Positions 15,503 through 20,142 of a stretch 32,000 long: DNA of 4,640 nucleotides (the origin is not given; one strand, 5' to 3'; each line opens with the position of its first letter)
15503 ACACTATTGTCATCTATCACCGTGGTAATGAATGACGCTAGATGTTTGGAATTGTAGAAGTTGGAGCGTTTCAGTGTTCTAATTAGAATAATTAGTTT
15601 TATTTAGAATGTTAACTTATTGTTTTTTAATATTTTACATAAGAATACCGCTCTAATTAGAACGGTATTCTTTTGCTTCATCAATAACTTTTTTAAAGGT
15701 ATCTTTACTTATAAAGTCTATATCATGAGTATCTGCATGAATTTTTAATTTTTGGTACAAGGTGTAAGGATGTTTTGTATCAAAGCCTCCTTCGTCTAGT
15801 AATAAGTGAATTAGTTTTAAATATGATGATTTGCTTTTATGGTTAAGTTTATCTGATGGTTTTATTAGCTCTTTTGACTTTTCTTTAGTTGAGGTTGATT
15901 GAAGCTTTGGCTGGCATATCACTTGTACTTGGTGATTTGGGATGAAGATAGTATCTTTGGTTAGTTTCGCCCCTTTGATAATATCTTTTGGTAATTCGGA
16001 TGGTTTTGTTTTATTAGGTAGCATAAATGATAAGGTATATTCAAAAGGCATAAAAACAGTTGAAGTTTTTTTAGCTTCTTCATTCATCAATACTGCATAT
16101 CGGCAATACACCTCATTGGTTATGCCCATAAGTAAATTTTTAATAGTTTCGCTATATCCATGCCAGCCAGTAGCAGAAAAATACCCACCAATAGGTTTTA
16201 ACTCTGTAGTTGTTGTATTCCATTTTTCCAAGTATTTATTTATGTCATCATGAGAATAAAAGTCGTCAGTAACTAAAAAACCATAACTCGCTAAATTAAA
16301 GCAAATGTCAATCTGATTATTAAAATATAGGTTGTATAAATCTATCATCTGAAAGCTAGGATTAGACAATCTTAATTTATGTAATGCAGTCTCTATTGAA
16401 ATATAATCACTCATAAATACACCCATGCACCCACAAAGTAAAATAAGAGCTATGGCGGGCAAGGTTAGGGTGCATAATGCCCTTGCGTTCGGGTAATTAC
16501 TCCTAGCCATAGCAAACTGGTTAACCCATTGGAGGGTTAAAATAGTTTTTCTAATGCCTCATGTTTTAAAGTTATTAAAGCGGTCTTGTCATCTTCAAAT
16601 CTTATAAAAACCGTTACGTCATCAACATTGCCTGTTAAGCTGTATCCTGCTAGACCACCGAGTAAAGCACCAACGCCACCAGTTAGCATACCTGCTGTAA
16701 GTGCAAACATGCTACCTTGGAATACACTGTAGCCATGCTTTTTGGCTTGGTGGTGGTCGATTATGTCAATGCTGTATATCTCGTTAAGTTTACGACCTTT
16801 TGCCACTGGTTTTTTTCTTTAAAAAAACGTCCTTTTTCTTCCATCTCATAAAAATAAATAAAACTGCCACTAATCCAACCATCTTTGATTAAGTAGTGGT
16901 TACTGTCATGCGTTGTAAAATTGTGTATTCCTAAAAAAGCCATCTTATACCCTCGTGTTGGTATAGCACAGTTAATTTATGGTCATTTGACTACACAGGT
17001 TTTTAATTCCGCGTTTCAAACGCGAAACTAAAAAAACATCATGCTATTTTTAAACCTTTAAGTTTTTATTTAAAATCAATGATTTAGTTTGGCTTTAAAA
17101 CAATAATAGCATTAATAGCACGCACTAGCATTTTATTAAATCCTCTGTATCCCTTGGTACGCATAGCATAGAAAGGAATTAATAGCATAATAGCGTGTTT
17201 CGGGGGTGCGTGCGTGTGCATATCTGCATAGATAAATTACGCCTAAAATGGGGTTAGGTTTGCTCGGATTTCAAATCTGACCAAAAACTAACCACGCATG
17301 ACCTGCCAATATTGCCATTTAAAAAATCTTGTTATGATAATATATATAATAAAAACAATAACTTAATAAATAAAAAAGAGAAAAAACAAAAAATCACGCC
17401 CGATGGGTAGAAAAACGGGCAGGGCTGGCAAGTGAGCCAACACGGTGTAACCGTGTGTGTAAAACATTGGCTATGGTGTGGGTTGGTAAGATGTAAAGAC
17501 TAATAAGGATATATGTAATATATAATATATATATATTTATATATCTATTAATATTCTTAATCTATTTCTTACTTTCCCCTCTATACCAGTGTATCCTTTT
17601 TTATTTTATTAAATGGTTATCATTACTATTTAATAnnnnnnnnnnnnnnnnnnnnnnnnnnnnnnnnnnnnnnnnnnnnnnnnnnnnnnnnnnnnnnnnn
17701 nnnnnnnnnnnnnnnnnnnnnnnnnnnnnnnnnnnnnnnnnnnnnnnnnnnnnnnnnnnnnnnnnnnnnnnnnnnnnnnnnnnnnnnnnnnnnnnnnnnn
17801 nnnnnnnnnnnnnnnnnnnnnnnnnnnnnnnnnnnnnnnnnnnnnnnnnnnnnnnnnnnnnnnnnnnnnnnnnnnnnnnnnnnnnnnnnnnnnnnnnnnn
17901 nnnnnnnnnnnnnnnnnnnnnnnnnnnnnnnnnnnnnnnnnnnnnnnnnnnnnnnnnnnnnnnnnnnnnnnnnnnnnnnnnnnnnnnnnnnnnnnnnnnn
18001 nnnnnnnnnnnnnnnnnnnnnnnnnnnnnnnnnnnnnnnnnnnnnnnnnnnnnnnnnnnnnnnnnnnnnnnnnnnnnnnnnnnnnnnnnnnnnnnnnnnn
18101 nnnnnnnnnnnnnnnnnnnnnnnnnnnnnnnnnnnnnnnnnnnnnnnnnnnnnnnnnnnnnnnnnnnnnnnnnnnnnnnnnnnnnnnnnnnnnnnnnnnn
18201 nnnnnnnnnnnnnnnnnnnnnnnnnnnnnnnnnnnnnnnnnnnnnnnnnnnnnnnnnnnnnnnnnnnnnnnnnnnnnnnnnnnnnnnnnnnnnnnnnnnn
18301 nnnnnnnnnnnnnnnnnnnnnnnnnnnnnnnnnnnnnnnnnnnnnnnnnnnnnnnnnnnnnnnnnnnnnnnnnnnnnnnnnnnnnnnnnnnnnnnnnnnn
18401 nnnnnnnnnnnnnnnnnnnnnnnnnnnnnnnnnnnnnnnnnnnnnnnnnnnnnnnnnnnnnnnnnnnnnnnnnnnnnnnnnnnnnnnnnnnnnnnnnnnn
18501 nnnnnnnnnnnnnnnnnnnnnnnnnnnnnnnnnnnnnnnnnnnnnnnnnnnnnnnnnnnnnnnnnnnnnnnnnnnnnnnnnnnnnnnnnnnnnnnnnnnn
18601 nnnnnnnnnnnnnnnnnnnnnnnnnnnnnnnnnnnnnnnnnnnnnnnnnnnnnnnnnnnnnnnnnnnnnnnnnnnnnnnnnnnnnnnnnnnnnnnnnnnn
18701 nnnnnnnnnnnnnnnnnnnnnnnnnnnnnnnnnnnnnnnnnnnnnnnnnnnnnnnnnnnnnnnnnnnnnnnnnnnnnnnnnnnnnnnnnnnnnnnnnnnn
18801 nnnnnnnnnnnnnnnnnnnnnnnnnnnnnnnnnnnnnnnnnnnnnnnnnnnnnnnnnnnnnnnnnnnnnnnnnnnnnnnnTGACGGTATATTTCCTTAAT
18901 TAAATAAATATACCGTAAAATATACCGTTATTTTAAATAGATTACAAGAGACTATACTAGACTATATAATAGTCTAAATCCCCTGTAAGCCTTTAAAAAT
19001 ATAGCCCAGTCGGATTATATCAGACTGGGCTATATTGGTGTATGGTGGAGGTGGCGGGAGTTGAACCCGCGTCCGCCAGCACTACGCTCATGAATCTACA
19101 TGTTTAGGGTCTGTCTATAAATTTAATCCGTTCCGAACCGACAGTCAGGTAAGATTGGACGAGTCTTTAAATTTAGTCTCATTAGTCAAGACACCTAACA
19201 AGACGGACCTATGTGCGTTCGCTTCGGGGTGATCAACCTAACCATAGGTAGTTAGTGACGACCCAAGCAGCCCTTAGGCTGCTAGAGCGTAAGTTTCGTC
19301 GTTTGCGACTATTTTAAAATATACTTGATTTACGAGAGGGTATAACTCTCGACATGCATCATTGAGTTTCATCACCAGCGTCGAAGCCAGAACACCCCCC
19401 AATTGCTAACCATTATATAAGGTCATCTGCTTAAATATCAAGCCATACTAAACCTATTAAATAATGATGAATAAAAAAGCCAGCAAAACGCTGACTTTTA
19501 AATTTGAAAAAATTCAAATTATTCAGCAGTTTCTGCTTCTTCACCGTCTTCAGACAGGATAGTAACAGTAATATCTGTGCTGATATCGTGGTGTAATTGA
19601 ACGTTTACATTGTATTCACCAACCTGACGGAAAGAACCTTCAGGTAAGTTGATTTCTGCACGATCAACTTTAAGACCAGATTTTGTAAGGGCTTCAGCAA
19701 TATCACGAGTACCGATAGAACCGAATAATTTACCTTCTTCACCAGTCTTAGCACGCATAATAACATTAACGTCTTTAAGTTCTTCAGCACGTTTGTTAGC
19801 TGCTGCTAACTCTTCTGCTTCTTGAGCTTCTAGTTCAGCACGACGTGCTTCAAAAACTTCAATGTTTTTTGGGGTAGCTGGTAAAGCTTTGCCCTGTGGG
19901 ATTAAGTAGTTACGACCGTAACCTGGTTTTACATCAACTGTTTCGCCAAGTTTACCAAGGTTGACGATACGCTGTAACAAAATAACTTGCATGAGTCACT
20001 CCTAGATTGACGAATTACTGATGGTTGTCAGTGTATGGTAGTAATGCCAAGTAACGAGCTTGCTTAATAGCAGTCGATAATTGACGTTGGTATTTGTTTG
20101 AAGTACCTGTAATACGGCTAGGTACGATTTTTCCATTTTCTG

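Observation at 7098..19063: ssrA-integrated 11.9-kb satellite-like island with an exact 23-bp att duplication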

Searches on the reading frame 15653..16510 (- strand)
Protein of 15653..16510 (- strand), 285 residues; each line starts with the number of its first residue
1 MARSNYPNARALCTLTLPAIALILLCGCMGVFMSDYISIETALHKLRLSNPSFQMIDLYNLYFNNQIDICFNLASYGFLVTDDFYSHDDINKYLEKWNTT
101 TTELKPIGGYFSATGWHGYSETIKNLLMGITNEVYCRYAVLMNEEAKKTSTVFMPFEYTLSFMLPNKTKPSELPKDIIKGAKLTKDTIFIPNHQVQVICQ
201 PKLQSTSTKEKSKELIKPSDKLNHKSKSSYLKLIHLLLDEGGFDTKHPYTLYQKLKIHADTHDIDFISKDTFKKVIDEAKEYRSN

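Call 7: search_protein_families(library=pfam, proteins=[window:15653-16510:-], max_evalue=0.01)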
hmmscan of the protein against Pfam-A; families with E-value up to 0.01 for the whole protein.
window:15653-16510:- (285 aa): 0 families

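Call 11: search_protein_families(library=phrogs, proteins=[window:15653-16510:-], max_evalue=0.01)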
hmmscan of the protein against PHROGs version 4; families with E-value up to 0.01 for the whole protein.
window:15653-16510:- (285 aa): 0 families

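Call 22: search_protein_families(library=ncbifam, proteins=[window:15653-16510:-], max_evalue=0.01)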
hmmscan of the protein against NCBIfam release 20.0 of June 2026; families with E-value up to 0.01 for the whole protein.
window:15653-16510:- (285 aa): 0 families

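Call 23: search_protein_families(library=padloc, proteins=[window:15653-16510:-], max_evalue=0.01)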
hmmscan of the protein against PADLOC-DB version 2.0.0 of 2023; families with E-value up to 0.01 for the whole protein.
window:15653-16510:- (285 aa): 0 families

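Call 57: search_dna_similar(query=window:15653-16510:-, collection=phages, mode=protein, max_evalue=0.01, max_rows=10)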
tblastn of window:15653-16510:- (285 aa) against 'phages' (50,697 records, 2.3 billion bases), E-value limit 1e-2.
No match.

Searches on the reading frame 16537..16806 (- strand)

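Call 11: search_protein_families(library=phrogs, proteins=[window:16537-16806:-], max_evalue=0.01)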
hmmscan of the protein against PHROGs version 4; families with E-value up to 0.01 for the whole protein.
window:16537-16806:- (89 aa): 2 families
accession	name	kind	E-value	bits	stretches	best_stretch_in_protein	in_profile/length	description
phrog_17658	-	unknown function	0.00068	20.6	1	7-56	60-106/176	-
phrog_27819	-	unknown function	0.0074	17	1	36-79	144-188/239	-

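Call 22: search_protein_families(library=ncbifam, proteins=[window:16537-16806:-], max_evalue=0.01)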
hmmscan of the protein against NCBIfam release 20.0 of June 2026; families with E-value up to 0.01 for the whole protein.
window:16537-16806:- (89 aa): 0 families

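Call 23: search_protein_families(library=padloc, proteins=[window:16537-16806:-], max_evalue=0.01)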
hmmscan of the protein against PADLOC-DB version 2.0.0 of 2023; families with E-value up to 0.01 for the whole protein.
window:16537-16806:- (89 aa): 0 families

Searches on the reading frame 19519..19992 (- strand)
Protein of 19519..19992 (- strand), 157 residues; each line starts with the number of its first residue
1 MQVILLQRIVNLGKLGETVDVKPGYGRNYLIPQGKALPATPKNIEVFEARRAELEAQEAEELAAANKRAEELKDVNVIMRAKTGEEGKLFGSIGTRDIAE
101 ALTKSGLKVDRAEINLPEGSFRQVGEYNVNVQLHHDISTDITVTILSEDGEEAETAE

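Call 12: find_encoding_contigs(protein=window:19519-19992:-, flank=10000, max_places=10)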
Protein window:19519-19992:- (157 aa): 3 contigs read that carry it; 3 places shown.
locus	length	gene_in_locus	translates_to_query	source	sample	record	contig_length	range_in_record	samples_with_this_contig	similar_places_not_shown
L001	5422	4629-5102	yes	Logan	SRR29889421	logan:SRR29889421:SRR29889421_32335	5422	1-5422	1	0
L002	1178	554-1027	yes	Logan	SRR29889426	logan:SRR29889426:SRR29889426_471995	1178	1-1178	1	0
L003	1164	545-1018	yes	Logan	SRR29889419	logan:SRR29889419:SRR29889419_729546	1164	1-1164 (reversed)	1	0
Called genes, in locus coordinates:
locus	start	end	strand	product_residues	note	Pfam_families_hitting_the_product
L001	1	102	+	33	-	?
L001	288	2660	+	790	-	PF01326:PPDK_N, PF00391:PEP-utilizers, PF02896:PEP-utilizers_C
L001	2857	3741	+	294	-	PF14237:GYF_2, PF06271:RDD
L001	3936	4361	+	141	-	PF01250:Ribosomal_S6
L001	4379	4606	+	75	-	PF01084:Ribosomal_S18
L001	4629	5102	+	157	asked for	PF01281:Ribosomal_L9_N, PF03948:Ribosomal_L9_C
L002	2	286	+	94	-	?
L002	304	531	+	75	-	PF01084:Ribosomal_S18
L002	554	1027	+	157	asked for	PF01281:Ribosomal_L9_N, PF03948:Ribosomal_L9_C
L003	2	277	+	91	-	?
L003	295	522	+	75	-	PF01084:Ribosomal_S18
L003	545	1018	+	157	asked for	PF01281:Ribosomal_L9_N, PF03948:Ribosomal_L9_C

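Call 15: find_related_loci(query=window:19519-19992:-, collection=genome_contigs, flank=10000)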
Query window:19519-19992:- (157 aa) in genome_contigs; peptide patterns used: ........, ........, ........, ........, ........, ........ (x = any residue, [..] = any of these).
599 stretches matched a pattern (row limit reached: there are more); 93 encode a relative of the query (tblastn E <= 1e-3); the best 80 are kept; 80 distinct loci.
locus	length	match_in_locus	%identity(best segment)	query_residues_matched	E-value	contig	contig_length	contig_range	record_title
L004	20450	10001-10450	79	1-150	5e-78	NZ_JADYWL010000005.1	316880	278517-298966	Psychrobacter sp. NZS113 ZS-113_scaffold5, whole genome shotgun sequence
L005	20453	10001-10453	85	1-151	4e-75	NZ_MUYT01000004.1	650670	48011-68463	Moraxella lincolnii strain CCUG 9405 CCUG9405T_R1__paired__trimmed__paired__contig_4, whole genome shotgun sequence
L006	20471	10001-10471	78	1-157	3e-74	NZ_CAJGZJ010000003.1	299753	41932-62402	Psychrobacter immobilis isolate Psychrobacter immobilis A352, whole genome shotgun sequence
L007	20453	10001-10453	79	1-151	6e-73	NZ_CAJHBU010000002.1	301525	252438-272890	Psychrobacter vallis isolate Psychrobacter vallis CMS39, whole genome shotgun sequence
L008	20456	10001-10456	79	1-152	3e-72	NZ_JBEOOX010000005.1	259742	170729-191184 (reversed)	Psychrobacter sp. 16-MNA-CIBAN-0192 contig0005, whole genome shotgun sequence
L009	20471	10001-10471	78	1-157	3e-72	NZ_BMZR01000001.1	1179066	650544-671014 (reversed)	Psychrobacter glaciei strain KCTC 42280 sequence01, whole genome shotgun sequence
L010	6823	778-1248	79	1-157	1e-71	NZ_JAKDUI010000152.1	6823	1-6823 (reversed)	MAG: Psychrobacter sp. isolate 96_S83 96_S83_NODE_1923_length_6823_cov_6.284722, whole genome shotgun sequence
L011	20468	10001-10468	80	1-156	8e-71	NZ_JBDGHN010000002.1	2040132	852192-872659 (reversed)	Psychrobacter saeujeotis strain FBL11 contig_2, whole genome shotgun sequence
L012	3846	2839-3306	77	1-156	2e-70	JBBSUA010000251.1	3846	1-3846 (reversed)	MAG: Pseudomonadales bacterium isolate SVL2_sbin.34 SVL2_sbin.34_k141_842874_length_3846_cov_10.0000, whole genome shotg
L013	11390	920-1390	79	1-157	4e-70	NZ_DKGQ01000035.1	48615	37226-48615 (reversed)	MAG: Psychrobacter sp. UBA6766 UBA6766_contig_4, whole genome shotgun sequence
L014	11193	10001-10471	79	1-157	3e-70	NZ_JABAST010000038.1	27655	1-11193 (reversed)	Psychrobacter faecalis strain DSM 14664 NODE_38_length_27655_cov_232.769, whole genome shotgun sequence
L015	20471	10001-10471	79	1-157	3e-70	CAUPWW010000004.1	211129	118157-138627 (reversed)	MAG TPA_asm: uncultured Psychrobacter sp. isolate ERR9968823_bin.9_MetaWRAP_v1.3_MAG genome assembly, contig: ERZ2161603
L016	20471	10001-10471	79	1-157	3e-70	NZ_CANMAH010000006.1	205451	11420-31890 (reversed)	Uncultured Psychrobacter sp. isolate 4-164.fasta NODE_6, whole genome shotgun sequence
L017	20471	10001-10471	79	1-157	3e-70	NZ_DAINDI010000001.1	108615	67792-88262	MAG: Psychrobacter sp. isolate CTOTU49587 NODE_53_length_108615_cov_2.798683, whole genome shotgun sequence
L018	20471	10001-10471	78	1-157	7e-70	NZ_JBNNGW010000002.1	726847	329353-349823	Psychrobacter sp. NPDC078409 NPDC078409_98_F2.ctg-0002, whole genome shotgun sequence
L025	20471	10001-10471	78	1-157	5e-70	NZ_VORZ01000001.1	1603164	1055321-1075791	Psychrobacter frigidicola strain ACAM 304 NODE_1_length_1603164_cov_202.81, whole genome shotgun sequence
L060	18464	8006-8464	80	1-153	3e-69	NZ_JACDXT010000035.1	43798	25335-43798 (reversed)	Psychrobacter sp. bablab_jr014 k141_1151, whole genome shotgun sequence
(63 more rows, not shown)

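Call 33: search_protein_families(library=pfam, proteins=[L025:17708-18526:-, L025:16734-17255:-, L025:16463-16750:-, L025:15940-16473:-, L025:13794-15947:-, L060:15527-16903:-, L060:14829-15089:-, L060:13725-14306:-, L060:10314-10937:-, L060:14299-14832:-], max_evalue=0.01)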
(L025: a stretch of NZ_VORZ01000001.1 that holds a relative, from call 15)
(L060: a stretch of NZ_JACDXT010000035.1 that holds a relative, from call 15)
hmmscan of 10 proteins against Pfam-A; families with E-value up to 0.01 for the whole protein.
L025:17708-18526:- (272 aa): 0 families

L025:16734-17255:- (173 aa): 2 families
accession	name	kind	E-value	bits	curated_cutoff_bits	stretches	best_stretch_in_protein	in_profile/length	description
PF04383.19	KilA-N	-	2.1e-21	76.2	23.8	1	8-108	9-106/107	KilA-N domain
PF10549.14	ORF11CD3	-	3.1e-07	31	25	1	115-164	4-53/54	ORF11CD3 domain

L025:16463-16750:- (95 aa): 0 families

L025:15940-16473:- (177 aa): 0 families

L025:13794-15947:- (717 aa): 2 families
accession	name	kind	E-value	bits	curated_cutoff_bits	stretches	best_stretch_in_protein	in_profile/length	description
PF13148.11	DUF3987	-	2.1e-47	162.5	27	1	280-634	1-361/364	Protein of unknown function (DUF3987)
PF17863.7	AAA_lid_2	-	0.0037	17.4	22.7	1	597-643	22-64/74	AAA lid domain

L060:15527-16903:- (458 aa): 4 families
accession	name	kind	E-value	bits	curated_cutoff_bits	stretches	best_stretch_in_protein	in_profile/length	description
PF10498.14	IFT57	-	0.00081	18.9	40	1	298-360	254-316/360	Intra-flagellar transport protein 57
PF10018.14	Med4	-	0.00088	19.4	26.9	1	299-365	3-69/190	Vitamin-D-receptor interacting Mediator subunit 4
PF17675.6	APG6_N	-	0.0015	19.4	45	1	264-367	19-122/132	Apg6 coiled-coil region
PF23067.1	MG280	-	0.0036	17.3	27.4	1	269-366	55-140/259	Uncharacterised protein MG280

L060:14829-15089:- (86 aa): 1 family
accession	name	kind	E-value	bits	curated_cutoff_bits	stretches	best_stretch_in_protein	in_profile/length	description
PF14090.12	HTH_39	-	1.4e-10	41.3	21.3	1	14-74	2-67/70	Winged helix-turn-helix domain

L060:13725-14306:- (193 aa): 0 families

L060:10314-10937:- (207 aa): 0 families

L060:14299-14832:- (177 aa): 0 families

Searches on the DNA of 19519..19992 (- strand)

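Call 73: search_rna_families(sources=[L025, L060, L094, L088, L084, L087, L041], threshold=gathering)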
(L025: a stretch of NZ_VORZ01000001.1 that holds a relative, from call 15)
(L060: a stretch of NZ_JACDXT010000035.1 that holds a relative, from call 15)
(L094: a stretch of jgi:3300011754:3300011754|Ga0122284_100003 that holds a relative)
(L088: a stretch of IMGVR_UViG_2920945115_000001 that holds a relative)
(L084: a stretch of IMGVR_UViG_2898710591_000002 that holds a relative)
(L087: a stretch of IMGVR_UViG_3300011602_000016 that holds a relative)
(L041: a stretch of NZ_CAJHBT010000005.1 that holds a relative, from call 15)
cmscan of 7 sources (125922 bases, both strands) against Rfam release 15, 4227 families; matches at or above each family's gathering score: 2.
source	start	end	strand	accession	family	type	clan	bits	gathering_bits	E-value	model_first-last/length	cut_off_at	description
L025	20041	20399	-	RF00023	tmRNA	Gene;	CL00001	194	47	2.7e-77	1-374/374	no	transfer-messenger RNA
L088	4445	4771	+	RF00028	Intron_gpI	Intron;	-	77.9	50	8.8e-18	1-253/253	no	Group I catalytic intron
